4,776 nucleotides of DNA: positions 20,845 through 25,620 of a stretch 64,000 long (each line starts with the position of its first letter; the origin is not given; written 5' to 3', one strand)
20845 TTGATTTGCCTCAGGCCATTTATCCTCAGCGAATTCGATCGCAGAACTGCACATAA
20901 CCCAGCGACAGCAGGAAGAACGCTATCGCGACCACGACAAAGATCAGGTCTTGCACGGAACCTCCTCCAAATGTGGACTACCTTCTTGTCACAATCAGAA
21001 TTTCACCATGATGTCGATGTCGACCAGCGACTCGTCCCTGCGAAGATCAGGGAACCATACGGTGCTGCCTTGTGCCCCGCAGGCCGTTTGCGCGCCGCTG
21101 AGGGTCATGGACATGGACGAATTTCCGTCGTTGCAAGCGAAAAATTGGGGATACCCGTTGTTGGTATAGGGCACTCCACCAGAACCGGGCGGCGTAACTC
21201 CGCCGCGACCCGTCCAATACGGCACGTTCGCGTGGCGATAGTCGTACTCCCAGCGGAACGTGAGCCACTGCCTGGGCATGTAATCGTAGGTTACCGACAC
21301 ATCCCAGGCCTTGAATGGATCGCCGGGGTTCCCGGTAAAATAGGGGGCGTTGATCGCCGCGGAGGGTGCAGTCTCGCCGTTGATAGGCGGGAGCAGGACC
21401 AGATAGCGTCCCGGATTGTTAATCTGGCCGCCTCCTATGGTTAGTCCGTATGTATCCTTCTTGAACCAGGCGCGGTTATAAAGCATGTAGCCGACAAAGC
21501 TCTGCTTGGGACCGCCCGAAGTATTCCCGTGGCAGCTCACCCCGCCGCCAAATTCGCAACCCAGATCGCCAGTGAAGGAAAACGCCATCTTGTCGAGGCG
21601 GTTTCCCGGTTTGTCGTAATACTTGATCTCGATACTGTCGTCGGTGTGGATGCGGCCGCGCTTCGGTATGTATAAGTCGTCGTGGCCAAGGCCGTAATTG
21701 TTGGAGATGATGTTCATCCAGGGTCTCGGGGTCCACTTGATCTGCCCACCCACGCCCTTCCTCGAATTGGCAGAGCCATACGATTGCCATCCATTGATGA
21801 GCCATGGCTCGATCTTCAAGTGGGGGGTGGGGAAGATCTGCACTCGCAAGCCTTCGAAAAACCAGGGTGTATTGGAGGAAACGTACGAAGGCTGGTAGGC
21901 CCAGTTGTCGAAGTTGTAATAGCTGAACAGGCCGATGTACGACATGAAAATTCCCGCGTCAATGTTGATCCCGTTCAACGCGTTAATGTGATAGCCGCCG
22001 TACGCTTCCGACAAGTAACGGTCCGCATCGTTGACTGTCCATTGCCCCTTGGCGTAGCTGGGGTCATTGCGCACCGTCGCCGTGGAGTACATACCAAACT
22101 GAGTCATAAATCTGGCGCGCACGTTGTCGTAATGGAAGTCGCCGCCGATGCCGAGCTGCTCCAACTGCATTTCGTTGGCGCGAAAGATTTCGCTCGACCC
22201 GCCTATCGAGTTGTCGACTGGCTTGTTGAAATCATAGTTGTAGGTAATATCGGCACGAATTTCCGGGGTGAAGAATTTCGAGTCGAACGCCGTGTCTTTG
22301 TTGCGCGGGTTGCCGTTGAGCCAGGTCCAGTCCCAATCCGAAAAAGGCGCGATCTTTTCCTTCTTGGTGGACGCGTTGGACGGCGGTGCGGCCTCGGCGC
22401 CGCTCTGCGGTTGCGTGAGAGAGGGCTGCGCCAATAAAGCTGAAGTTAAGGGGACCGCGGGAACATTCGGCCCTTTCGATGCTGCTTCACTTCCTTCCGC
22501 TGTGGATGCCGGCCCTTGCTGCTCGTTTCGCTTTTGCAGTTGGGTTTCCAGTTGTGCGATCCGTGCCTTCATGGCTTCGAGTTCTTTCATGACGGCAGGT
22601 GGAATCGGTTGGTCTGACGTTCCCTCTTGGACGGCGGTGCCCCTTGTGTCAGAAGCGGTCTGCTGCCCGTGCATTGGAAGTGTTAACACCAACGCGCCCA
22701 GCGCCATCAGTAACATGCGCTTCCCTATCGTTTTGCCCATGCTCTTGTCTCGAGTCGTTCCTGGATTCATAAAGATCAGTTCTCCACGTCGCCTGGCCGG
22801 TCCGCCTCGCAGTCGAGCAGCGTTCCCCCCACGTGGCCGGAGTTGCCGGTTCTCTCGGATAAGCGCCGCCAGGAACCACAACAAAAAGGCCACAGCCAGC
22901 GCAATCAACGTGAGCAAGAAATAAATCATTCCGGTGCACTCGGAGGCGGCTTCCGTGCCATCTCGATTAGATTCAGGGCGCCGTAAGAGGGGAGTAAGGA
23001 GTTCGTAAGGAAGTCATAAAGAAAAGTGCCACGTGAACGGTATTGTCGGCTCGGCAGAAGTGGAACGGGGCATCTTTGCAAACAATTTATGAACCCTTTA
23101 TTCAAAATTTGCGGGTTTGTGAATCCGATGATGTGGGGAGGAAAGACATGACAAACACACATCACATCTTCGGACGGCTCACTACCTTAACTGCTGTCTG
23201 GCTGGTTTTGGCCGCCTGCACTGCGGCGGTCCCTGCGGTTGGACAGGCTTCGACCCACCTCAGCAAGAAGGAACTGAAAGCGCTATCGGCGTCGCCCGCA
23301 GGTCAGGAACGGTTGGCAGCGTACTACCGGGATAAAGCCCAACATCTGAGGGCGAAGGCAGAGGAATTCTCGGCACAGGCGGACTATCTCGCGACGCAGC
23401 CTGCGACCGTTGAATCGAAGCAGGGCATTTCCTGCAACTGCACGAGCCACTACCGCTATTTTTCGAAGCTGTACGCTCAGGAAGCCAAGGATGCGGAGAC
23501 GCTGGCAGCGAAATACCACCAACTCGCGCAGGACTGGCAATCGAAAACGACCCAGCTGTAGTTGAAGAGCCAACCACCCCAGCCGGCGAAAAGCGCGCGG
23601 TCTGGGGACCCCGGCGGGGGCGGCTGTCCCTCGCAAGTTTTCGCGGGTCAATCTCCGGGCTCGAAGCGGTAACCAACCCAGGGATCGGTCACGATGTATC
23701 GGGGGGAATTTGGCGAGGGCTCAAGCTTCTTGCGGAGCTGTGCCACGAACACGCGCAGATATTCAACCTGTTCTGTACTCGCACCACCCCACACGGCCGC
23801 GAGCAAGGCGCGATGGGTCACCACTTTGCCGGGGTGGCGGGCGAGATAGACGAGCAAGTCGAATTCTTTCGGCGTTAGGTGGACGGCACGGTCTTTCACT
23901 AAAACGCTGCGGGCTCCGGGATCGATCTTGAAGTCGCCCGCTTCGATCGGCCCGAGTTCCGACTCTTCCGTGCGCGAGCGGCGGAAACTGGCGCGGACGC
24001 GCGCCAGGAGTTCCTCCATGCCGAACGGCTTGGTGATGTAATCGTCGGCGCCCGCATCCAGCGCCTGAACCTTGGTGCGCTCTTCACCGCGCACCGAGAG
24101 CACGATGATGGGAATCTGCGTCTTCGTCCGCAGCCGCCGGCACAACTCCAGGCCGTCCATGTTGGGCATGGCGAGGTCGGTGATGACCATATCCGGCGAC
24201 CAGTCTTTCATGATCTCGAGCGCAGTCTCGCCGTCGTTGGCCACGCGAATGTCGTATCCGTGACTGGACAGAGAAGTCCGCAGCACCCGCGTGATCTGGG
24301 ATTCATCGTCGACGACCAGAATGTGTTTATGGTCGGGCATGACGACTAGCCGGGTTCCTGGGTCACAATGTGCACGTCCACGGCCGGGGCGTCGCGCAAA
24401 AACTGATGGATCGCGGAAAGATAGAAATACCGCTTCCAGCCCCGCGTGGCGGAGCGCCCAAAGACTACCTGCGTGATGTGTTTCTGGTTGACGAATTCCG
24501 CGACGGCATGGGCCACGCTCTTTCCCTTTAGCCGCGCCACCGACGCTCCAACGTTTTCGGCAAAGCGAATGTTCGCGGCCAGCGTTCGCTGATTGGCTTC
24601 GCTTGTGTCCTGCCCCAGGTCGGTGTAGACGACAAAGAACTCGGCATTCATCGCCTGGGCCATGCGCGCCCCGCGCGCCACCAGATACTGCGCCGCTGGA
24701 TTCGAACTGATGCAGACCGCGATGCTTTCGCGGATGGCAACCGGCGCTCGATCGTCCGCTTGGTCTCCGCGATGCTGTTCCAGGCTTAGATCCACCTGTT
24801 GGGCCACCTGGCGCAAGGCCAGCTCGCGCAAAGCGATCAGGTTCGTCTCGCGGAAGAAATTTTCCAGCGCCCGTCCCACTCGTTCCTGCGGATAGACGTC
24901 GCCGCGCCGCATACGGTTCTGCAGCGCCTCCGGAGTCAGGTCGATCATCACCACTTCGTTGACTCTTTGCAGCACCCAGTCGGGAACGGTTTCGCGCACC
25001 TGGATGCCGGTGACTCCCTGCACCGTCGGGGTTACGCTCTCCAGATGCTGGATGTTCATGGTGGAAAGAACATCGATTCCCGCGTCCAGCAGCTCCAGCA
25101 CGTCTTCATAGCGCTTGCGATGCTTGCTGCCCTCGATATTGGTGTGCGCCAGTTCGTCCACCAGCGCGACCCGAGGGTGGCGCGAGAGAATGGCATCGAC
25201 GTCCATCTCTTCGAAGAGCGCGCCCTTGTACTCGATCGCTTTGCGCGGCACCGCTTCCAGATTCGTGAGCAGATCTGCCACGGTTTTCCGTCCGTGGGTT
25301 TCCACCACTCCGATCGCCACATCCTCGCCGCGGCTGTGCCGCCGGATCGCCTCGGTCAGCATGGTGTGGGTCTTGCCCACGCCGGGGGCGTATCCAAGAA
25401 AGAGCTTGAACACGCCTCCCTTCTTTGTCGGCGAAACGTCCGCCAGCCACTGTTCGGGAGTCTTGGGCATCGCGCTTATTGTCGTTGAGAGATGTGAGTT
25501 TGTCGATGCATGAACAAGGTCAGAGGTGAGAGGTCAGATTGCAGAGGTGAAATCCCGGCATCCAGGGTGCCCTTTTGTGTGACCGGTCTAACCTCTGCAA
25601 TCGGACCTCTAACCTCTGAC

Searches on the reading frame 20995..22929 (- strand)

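Call 77: search_protein_families(library=pfam, proteins=[window:20995-22929:-], max_evalue=0.001)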
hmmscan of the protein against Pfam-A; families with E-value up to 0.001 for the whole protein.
window:20995-22929:- (644 aa): 1 family
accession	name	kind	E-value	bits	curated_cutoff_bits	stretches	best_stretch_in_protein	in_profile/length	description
PF07642.17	BBP2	-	3.6e-38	132.1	26.2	1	227-568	9-314/339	Putative beta-barrel porin-2, OmpL-like. bbp2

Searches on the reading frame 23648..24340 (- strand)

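Call 77: search_protein_families(library=pfam, proteins=[window:23648-24340:-], max_evalue=0.001)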
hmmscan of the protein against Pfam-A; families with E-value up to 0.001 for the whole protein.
window:23648-24340:- (230 aa): 3 families
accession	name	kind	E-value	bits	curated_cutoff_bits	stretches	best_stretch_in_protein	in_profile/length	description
PF00072.30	Response_reg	-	2.5e-34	118.2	30.2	1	7-116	1-111/111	Response regulator receiver domain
PF00486.34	Trans_reg_C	-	2.5e-23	82.4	26.2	1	151-226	2-77/77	Transcriptional regulatory protein, C terminal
PF23198.2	PDE8A_N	-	1.6e-06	28.5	29.6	1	4-89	10-98/147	PDE8A-like, N-terminal domain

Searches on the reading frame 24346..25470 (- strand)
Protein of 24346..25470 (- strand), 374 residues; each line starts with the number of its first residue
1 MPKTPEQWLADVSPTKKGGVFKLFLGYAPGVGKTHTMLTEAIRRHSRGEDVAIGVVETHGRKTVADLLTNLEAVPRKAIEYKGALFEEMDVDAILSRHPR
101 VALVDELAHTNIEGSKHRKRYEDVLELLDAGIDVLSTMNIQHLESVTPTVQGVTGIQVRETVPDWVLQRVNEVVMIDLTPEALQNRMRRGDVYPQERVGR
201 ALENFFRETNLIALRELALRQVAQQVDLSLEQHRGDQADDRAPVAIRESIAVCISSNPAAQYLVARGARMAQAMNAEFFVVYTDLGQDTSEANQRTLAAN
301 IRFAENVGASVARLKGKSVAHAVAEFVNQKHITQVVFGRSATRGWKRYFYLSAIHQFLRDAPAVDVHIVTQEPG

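Call 77: search_protein_families(library=pfam, proteins=[window:24346-25470:-], max_evalue=0.001)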
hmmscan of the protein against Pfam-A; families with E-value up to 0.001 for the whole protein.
window:24346-25470:- (374 aa): 2 families
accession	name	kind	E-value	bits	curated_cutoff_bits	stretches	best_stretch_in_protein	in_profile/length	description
PF02702.23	KdpD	-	2.2e-91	305.4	26.1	1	19-226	3-210/210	Osmosensitive K+ channel His kinase sensor domain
PF00582.32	Usp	-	3.1e-06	28.2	24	1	249-369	4-140/141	Universal stress protein family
